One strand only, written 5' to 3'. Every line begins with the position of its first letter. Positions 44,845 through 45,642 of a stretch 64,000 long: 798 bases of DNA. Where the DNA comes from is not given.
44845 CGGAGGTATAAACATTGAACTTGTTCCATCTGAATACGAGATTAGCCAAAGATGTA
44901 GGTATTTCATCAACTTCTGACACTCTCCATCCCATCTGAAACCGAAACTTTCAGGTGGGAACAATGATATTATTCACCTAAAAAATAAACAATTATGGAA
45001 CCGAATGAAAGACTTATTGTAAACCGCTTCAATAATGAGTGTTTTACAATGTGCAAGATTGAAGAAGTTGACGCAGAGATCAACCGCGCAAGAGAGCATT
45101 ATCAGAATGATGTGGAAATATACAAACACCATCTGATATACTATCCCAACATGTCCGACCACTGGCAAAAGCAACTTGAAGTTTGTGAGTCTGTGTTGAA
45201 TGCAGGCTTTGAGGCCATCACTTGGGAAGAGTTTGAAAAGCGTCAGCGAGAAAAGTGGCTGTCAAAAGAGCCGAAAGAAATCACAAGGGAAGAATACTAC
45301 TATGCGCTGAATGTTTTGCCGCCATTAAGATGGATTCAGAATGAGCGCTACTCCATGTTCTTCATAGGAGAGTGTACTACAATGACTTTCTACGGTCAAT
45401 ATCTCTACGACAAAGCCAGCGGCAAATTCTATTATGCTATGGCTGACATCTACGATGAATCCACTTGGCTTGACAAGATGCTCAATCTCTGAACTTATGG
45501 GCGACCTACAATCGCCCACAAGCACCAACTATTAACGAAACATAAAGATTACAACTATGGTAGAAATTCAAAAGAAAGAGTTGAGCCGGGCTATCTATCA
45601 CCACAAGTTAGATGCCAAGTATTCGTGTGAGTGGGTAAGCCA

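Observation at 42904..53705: Family of covarying intergenic hairpins ending in GGAAG-TACGA between the small early genes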

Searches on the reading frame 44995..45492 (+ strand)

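Call 24: search_protein_families(library=pfam, proteins=[window:44995-45492:+], max_evalue=0.01)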
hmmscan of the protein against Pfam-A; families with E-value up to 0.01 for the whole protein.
window:44995-45492:+ (165 aa): 1 family
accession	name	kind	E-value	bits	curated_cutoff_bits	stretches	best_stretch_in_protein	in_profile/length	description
PF07215.16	DUF1419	-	0.0039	17.8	23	1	92-156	45-107/112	Protein of unknown function (DUF1419)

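Call 53: search_protein_families(library=phrogs, proteins=[window:44995-45492:+], max_evalue=0.01)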
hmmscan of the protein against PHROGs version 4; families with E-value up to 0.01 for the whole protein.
window:44995-45492:+ (165 aa): 0 families
